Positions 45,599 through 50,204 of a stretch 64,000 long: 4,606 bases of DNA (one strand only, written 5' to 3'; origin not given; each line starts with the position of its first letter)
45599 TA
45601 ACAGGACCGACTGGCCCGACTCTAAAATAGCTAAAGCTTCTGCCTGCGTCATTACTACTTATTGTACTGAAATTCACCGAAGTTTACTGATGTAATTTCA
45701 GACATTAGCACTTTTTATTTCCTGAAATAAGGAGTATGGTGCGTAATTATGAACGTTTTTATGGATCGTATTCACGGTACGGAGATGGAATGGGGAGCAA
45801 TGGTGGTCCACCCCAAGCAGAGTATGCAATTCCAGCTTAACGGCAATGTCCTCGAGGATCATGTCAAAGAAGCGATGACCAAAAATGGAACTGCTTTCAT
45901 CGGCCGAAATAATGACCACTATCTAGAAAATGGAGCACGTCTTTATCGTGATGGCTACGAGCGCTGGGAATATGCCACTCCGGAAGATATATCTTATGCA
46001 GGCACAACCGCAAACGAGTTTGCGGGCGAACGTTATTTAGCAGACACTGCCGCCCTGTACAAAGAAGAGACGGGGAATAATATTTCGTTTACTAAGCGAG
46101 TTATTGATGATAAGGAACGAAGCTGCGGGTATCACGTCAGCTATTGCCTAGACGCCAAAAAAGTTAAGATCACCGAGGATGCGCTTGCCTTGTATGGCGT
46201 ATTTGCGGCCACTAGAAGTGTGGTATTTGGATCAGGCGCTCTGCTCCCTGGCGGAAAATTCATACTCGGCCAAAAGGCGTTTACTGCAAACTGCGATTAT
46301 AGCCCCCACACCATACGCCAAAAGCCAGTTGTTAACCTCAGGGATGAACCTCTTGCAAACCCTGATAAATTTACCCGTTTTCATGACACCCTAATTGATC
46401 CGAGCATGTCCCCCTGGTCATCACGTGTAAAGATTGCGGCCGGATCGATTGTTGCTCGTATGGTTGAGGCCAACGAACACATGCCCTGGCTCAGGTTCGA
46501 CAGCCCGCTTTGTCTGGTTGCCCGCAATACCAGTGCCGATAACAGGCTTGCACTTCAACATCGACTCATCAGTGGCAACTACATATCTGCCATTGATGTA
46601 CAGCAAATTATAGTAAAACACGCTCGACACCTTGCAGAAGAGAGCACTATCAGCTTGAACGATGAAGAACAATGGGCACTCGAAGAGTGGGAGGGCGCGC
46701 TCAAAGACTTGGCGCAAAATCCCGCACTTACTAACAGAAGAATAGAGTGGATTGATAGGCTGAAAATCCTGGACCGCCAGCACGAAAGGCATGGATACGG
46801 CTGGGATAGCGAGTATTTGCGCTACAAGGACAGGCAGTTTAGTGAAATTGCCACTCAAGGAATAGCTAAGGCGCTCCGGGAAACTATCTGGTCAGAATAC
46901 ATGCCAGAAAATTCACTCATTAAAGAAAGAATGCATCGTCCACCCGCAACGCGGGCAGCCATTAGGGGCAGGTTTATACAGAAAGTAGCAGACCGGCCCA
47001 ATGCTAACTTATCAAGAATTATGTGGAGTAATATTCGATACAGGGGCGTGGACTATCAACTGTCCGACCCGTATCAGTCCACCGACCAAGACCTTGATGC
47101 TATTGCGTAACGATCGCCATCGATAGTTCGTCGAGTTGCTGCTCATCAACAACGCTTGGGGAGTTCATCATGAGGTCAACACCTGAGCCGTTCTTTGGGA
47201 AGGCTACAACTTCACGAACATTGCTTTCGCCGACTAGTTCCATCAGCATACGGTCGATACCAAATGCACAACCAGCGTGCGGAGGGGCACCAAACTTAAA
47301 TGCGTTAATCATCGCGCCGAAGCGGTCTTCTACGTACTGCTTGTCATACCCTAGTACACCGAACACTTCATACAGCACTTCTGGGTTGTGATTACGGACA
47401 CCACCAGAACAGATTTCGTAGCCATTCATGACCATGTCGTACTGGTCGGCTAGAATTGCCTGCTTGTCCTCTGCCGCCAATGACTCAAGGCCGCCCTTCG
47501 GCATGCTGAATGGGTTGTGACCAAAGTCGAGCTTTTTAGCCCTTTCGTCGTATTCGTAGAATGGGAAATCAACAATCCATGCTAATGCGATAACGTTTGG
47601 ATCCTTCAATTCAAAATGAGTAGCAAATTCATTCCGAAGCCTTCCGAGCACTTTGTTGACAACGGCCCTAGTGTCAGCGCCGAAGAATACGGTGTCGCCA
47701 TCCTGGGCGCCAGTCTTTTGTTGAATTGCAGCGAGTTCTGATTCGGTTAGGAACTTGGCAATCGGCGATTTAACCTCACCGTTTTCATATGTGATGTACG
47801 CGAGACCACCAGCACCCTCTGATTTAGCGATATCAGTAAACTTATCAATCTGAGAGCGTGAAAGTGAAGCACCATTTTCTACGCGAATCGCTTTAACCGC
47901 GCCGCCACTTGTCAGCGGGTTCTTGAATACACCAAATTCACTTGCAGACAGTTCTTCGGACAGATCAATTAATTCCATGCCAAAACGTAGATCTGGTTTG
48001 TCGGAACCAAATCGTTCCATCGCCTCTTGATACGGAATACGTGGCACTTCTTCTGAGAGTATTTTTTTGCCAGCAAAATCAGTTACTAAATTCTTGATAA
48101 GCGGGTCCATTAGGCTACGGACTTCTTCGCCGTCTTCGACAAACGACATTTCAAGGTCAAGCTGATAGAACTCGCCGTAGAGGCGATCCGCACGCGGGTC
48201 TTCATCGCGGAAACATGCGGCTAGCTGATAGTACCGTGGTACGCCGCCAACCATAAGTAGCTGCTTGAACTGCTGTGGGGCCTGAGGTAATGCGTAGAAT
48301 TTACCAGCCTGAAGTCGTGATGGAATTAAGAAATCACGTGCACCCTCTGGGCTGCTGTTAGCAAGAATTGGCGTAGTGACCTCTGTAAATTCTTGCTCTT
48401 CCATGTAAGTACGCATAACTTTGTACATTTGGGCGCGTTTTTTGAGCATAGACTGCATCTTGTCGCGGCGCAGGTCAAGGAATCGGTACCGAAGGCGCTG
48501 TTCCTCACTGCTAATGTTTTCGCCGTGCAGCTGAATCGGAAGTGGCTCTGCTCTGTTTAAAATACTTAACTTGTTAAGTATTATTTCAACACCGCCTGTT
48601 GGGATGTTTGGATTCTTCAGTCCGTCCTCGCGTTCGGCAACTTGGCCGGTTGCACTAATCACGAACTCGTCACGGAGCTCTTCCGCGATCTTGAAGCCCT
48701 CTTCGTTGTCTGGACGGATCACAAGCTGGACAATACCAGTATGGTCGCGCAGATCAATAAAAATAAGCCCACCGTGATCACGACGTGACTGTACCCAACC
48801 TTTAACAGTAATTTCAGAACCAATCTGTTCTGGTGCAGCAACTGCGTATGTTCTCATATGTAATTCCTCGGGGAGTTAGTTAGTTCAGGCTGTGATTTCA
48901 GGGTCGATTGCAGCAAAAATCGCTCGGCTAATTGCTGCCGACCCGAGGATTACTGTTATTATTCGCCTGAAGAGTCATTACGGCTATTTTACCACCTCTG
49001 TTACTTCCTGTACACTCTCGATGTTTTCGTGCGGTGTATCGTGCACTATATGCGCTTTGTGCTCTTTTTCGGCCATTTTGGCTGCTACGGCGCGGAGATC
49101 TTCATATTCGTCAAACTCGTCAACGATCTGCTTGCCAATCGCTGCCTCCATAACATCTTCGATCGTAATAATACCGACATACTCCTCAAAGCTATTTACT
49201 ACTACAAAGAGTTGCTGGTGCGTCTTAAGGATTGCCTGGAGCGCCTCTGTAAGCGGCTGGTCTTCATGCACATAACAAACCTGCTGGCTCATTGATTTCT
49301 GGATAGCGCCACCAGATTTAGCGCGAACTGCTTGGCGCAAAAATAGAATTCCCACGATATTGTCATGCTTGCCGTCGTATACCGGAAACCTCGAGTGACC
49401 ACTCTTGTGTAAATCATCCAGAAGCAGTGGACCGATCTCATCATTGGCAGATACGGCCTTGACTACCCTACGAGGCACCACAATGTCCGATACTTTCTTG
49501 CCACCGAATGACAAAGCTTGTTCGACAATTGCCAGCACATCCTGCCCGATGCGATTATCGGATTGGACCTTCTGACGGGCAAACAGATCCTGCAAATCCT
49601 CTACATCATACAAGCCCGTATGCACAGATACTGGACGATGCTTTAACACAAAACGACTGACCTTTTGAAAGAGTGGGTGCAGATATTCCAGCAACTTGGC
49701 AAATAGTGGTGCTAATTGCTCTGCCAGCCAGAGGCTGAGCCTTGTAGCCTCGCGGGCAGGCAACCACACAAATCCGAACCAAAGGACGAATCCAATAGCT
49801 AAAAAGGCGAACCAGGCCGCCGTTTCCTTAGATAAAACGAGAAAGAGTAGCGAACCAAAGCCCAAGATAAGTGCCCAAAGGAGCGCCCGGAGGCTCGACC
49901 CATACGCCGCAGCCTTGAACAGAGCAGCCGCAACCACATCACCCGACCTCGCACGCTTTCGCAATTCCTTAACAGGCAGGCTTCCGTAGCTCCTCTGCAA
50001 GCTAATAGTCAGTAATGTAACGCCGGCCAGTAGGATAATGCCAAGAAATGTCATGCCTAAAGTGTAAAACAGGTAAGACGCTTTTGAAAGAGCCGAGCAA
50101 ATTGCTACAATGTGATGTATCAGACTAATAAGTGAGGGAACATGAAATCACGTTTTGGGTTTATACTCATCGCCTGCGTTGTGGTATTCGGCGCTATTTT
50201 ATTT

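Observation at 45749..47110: Orphan Pup-ligase/deamidase (PafA/Dop) homolog without Pup or proteasome neighbours and with an altered conserved segment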

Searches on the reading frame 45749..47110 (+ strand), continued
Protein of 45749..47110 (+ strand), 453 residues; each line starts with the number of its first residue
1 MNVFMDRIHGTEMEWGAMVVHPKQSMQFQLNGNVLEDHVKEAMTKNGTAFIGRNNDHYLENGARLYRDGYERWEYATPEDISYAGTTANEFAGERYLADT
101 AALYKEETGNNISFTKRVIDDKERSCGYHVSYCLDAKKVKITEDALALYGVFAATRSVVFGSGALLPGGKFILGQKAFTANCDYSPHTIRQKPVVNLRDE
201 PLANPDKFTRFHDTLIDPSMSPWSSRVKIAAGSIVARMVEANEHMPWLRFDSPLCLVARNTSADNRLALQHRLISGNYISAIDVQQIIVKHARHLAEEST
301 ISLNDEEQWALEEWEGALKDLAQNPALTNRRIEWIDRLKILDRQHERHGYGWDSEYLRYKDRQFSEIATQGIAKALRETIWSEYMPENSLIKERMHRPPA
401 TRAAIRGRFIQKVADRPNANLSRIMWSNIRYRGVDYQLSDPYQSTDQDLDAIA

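Call 94: find_encoding_contigs(protein=P0069, flank=10000, max_places=1)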
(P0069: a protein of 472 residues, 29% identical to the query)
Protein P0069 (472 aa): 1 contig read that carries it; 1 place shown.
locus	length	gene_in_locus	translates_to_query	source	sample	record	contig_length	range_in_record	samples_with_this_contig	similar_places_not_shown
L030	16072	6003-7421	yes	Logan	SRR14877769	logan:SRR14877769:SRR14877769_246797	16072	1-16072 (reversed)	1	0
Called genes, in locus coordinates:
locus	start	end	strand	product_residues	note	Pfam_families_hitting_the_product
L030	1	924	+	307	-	?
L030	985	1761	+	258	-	PF01145:Band_7, PF13421:Band_7_1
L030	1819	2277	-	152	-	-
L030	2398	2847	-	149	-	-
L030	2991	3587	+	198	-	PF04011:LemA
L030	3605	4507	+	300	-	PF04536:TPM_phosphatase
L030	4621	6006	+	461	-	PF03136:Pup_ligase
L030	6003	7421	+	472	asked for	PF03136:Pup_ligase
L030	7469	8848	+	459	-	PF00929:RNase_T, PF27115:Cho_C (faint), PF01541:GIY-YIG, PF27096:UvrC_M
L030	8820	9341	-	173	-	PF27604:PB2B2_08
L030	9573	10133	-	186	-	PF01872:RibD_C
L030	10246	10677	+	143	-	-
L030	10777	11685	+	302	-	-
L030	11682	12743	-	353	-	PF00350:Dynamin_N (faint), PF02421:FeoB_N (faint), PF03193:RsgA_GTPase, PF00009:GTP_EFTU (faint), PF00005:ABC_tran (weak), PF01926:MMR_HSR1 (weak)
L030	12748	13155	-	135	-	PF08818:DUF1801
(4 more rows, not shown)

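Call 95: find_encoding_contigs(protein=P0038, flank=10000, max_places=1)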
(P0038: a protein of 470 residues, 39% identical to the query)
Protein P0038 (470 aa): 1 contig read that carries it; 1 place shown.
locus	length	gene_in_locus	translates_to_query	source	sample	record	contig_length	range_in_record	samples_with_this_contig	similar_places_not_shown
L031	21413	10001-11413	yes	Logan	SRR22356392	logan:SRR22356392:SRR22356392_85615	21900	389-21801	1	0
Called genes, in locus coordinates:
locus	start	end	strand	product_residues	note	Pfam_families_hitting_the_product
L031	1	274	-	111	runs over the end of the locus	PF03819:MazG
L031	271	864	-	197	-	PF01300:Sua5_yciO_yrdC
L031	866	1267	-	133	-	-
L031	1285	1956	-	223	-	PF00730:HhH-GPD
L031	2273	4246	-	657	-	PF13620:CarboxypepD_reg (faint), PF26591:DUF8186_C (faint)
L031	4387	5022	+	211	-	PF00730:HhH-GPD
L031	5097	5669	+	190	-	PF00293:NUDIX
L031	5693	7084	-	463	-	-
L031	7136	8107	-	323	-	-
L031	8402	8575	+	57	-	-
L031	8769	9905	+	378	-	PF00390:malic, PF03949:Malic_M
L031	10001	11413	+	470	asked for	PF03136:Pup_ligase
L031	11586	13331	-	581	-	PF01336:tRNA_anti-codon, PF00152:tRNA-synt_2, PF02938:GAD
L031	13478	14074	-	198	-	-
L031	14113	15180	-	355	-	PF00571:CBS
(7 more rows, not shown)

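Call 96: find_encoding_contigs(protein=P0054, flank=10000, max_places=1)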
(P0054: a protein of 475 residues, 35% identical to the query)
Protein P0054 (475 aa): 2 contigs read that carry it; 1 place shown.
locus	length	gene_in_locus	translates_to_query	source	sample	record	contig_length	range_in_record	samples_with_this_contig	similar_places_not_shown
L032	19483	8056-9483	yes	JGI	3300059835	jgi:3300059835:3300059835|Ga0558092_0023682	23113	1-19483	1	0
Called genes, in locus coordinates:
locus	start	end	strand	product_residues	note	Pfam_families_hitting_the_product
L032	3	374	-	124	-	?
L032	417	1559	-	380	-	PF00266:Aminotran_5, PF00155:Aminotran_1_2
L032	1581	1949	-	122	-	-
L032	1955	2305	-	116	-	-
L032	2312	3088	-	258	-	PF01026:TatD_DNase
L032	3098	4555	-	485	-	PF00133:tRNA-synt_1, PF09334:tRNA-synt_1g, PF00133:tRNA-synt_1, PF01406:tRNA-synt_1e (weak)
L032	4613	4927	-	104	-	PF03819:MazG (weak)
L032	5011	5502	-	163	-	-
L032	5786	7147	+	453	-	PF00756:Esterase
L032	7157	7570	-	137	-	PF07883:Cupin_2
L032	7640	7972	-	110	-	-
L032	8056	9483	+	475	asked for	PF03136:Pup_ligase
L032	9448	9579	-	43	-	-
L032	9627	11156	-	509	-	PF02689:Herpes_Helicase (faint), PF05970:PIF1, PF13245:AAA_19, PF13401:AAA_22 (faint), PF13604:AAA_30, PF00570:HRDC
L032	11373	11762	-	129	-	PF02452:PemK_toxin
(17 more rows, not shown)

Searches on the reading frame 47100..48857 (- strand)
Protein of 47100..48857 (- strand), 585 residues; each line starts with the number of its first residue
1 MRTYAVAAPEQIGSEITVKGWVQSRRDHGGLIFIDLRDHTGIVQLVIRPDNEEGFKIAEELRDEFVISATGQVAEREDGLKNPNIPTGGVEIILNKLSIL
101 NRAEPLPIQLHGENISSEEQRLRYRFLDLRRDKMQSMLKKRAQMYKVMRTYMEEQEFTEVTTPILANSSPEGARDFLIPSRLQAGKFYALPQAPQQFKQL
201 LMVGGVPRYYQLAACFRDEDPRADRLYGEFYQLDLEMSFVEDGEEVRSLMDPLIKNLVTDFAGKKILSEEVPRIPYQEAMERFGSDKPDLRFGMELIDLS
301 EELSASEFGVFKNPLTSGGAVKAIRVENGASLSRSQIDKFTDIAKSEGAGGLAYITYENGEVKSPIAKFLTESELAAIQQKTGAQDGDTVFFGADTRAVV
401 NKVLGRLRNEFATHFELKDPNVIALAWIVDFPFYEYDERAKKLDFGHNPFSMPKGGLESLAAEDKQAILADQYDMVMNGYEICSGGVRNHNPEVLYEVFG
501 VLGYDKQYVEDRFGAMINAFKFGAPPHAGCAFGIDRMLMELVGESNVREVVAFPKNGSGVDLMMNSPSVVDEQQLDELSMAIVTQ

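Call 3: search_protein_families(library=pfam, proteins=[window:47100-48857:-], max_evalue=0.01)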
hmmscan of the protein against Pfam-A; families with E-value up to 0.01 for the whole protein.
window:47100-48857:- (585 aa): 3 families
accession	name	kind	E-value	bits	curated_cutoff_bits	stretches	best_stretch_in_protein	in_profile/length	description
PF00152.25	tRNA-synt_2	-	8e-105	350.7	25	1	117-556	1-307/308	tRNA synthetases class II (D, K and N)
PF02938.19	GAD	-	4.5e-28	97.8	23.4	1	311-404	1-95/95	GAD domain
PF01336.31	tRNA_anti-codon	-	9.3e-18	64.4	27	1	16-100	1-75/75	OB-fold nucleic acid binding domain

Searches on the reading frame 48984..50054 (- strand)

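Call 3: search_protein_families(library=pfam, proteins=[window:48984-50054:-], max_evalue=0.01)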
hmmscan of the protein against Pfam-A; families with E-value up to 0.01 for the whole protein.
window:48984-50054:- (356 aa): 2 families
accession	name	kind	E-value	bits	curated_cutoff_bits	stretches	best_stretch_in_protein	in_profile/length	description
PF00571.33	CBS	-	8.3e-14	52.1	24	1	255-305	5-55/57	CBS domain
PF11987.13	IF-2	-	0.0096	16.3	27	0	269-331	39-99/117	Translation-initiation factor 2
